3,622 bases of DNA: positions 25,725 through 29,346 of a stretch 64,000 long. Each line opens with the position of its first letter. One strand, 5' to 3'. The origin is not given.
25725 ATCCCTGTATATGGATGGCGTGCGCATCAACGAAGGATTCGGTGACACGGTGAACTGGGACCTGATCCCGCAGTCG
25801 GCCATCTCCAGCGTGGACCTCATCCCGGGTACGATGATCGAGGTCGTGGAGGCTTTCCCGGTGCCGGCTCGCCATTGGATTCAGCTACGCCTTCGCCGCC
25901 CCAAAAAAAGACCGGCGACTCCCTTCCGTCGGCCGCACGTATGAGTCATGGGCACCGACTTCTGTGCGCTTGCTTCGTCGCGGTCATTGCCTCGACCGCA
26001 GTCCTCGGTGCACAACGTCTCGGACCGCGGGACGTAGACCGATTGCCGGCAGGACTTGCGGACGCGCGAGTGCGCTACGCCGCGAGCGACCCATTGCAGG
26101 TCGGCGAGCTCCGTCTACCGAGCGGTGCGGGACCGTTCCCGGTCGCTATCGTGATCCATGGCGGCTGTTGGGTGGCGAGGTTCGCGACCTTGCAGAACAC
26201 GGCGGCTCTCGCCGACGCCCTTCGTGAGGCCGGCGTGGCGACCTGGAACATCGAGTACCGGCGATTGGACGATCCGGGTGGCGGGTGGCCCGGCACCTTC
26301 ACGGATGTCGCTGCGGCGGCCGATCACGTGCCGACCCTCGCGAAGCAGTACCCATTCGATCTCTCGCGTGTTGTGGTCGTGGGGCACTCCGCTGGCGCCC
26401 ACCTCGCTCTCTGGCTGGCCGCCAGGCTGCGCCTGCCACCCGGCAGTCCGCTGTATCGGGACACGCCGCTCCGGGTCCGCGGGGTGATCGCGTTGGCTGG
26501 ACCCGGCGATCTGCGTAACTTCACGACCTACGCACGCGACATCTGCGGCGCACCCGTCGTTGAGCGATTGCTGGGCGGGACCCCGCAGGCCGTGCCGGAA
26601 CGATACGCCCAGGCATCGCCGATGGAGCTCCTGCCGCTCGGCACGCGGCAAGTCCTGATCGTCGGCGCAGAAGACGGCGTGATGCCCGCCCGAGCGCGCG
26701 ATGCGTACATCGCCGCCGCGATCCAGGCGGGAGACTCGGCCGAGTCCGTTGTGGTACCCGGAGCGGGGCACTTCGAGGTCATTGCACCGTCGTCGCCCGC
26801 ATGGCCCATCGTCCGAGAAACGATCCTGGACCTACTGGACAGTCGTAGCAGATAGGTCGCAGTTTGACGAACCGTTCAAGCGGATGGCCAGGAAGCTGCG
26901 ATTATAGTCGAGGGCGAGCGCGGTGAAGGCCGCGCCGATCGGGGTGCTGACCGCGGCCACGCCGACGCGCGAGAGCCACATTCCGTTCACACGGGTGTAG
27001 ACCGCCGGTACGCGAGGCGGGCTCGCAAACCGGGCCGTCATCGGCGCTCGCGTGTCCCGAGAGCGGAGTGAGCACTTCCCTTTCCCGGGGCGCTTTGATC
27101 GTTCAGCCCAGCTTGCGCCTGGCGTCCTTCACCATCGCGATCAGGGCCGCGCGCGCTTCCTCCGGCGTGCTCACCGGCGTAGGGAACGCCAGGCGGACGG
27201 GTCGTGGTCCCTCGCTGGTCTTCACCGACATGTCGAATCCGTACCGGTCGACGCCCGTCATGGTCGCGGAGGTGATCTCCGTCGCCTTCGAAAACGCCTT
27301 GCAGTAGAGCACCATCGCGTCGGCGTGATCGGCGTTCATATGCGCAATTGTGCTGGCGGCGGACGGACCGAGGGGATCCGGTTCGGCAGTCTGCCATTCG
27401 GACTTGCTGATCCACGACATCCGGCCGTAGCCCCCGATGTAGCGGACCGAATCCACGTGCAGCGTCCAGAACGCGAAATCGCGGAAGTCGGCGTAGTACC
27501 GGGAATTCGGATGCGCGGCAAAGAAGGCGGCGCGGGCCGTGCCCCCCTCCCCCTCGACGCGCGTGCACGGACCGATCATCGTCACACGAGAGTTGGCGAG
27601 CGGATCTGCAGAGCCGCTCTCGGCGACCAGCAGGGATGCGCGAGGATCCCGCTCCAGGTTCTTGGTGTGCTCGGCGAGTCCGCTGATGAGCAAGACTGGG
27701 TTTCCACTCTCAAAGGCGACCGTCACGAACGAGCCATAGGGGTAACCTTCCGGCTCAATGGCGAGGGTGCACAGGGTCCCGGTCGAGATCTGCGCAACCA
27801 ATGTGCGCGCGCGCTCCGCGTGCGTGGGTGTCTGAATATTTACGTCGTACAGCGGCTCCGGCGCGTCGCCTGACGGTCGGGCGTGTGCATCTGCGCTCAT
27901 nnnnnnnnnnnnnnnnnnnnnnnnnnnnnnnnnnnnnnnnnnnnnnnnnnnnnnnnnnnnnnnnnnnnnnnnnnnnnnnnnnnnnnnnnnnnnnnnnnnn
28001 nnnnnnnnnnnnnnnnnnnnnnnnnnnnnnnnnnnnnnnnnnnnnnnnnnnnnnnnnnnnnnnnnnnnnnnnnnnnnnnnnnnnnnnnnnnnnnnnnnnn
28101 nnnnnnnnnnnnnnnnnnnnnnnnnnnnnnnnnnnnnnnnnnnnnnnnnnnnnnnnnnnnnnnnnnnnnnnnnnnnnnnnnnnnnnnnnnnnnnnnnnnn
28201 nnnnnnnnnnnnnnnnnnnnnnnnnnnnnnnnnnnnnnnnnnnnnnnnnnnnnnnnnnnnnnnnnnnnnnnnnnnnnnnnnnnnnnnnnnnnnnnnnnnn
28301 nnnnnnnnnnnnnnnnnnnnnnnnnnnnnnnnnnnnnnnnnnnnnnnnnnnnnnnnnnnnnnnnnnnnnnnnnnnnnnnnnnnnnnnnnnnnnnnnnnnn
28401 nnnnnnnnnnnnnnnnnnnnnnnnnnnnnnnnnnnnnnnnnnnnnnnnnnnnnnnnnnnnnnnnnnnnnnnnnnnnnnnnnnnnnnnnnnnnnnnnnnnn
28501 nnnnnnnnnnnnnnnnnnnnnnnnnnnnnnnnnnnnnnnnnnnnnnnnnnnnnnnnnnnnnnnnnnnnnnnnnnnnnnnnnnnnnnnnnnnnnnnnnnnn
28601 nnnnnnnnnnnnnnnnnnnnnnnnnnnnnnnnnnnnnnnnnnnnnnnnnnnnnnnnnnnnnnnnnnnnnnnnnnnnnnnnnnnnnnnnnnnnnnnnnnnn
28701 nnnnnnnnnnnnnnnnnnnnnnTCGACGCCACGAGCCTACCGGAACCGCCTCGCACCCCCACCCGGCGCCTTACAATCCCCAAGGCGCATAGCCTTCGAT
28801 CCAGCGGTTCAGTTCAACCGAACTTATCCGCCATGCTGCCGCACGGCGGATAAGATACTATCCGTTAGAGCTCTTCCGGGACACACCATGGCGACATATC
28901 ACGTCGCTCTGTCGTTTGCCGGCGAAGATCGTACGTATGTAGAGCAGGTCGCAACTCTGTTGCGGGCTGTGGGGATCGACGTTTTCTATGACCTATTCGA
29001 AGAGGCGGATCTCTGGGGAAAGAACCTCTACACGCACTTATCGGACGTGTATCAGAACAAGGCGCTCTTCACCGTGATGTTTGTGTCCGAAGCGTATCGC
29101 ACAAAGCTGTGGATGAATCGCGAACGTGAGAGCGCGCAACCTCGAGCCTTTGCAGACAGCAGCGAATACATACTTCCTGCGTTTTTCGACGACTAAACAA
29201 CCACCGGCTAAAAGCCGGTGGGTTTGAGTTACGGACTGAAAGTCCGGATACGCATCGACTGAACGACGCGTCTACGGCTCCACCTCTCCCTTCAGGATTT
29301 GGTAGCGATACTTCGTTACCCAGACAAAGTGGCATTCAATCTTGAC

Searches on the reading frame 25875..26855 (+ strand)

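Call 37: search_protein_families(library=pfam, proteins=[window:25875-26855:+], max_evalue=0.001)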
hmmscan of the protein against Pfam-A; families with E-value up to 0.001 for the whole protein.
window:25875-26855:+ (326 aa): 6 families
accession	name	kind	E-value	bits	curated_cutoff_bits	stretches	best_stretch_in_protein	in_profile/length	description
PF20434.5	BD-FAE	-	9.6e-24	84.5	26.8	1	84-271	9-204/215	BD-FAE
PF07859.19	Abhydrolase_3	-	2e-13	51.1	25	1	92-299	2-206/210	alpha/beta hydrolase fold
PF12697.13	Abhydrolase_6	-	1.1e-10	43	26.3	1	92-300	2-205/217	Alpha/beta hydrolase family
PF00326.27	Peptidase_S9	-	1.2e-07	31.9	22.6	1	141-300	44-188/213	Prolyl oligopeptidase family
PF00561.26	Abhydrolase_1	-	1.7e-05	25.1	25.8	0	140-209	48-102/245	alpha/beta hydrolase fold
PF00756.26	Esterase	-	5.3e-05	23.5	22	1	79-184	12-135/251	Putative esterase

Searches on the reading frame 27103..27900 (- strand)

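Call 20: search_protein_families(library=pfam, proteins=[window:27103-27900:-], max_evalue=0.01)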
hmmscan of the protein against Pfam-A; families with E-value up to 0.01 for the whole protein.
window:27103-27900:- (265 aa): 3 families
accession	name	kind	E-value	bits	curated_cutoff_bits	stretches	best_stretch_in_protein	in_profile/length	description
PF10615.14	DUF2470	-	2.2e-25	89.5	22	1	182-256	2-77/77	Domain of unknown function (DUF2470)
PF13883.13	CREG_beta-barrel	-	2.3e-22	80.2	27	1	26-170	5-166/167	CREG, beta-barrel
PF01243.27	PNPOx_N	-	1.1e-12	48.8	28.1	1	29-155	3-119/120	Pyridoxamine 5'-phosphate oxidase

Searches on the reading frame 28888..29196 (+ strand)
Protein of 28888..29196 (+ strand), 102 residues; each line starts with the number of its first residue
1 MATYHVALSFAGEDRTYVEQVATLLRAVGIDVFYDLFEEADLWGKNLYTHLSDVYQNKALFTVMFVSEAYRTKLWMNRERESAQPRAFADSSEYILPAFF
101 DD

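Call 20: search_protein_families(library=pfam, proteins=[window:28888-29196:+], max_evalue=0.01)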
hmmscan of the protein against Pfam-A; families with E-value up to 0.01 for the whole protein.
window:28888-29196:+ (102 aa): 2 families
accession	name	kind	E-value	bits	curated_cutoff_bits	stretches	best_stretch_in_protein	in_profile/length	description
PF13676.11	TIR_2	-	5.5e-13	49.9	28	1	6-101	1-92/122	TIR domain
PF08357.16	SEFIR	-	0.0077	16.9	23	1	14-98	11-104/150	SEFIR domain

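Call 81: search_protein_families(library=padloc, proteins=[window:28888-29196:+], max_evalue=0.01)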
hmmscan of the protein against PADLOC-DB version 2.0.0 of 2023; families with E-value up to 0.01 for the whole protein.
window:28888-29196:+ (102 aa): 2 families
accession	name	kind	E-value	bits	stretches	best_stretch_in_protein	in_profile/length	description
PDLC05062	PDC-S66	-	9.3e-11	39.7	1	3-100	148-242/282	-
PDLC00417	ThsB1|ThsB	-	4.7e-05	21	1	3-99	166-260/303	TIR-like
